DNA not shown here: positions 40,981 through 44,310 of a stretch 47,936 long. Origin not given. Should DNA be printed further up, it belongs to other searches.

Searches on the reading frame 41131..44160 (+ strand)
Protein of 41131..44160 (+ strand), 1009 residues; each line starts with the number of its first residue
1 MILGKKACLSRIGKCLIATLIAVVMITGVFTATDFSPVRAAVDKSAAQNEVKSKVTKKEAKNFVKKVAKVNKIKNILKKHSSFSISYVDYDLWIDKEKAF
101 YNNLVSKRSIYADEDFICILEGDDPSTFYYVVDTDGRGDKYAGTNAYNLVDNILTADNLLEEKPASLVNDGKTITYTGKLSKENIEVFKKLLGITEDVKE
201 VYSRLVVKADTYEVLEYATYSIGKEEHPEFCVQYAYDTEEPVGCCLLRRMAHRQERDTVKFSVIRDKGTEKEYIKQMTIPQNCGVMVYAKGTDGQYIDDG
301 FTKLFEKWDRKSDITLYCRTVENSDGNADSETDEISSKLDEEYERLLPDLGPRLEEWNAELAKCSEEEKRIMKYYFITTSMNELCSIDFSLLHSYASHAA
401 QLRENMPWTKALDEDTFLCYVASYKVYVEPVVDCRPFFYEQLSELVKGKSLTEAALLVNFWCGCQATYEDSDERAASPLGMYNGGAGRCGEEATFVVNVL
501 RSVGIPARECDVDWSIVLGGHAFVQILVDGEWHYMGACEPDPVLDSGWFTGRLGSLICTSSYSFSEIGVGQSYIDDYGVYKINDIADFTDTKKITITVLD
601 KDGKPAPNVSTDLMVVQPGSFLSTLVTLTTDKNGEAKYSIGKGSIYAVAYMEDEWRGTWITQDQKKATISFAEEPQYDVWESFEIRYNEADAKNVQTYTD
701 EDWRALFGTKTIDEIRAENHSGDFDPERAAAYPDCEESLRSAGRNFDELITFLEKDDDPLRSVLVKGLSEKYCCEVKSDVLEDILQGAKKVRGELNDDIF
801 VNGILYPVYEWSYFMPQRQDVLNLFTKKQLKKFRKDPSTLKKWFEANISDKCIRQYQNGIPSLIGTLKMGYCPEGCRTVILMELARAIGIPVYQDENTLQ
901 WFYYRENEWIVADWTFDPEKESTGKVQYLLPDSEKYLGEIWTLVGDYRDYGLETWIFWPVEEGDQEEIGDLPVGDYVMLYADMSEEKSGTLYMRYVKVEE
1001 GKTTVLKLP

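Call 4: search_protein_families(library=pfam, proteins=[window:41131-44160:+], max_evalue=0.01)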
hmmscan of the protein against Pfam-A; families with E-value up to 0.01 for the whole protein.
window:41131-44160:+ (1009 aa): 2 families
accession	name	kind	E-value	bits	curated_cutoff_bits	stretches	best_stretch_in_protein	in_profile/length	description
PF01841.26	Transglut_core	-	1.7e-07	31.9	23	1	449-534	12-105/108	Transglutaminase-like superfamily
PF02369.22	Big_1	-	4e-05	24.1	34.9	1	580-639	7-65/93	Bacterial Ig-like domain (group 1)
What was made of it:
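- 41131..44160 (+): Secreted transglutaminase-like (papain-fold) protein, 1009 aa. It is the first gene of the conserved cassette. It is a candidate extracytoplasmic maturation enzyme, either a protease or a transamidase. Pfam PF01841 Transglut_core at residues 449-534, plus an Ig-like Big_1 domain (call 4).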

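Call 10: search_protein_families(library=ncbifam, proteins=[window:41131-44160:+], max_evalue=0.01)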
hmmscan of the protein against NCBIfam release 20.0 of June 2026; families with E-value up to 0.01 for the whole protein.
window:41131-44160:+ (1009 aa): 0 families

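Call 33: search_solved_structures(query=window:41131-44160:+, max_evalue=0.1, show_alignments=2)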
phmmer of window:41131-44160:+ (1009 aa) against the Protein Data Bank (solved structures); distinct sequences matched with E-value up to 0.1: 0.
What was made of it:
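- Tried and rejected: A PDB sequence search with the transglutaminase-like protein gave no hit (call 33).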
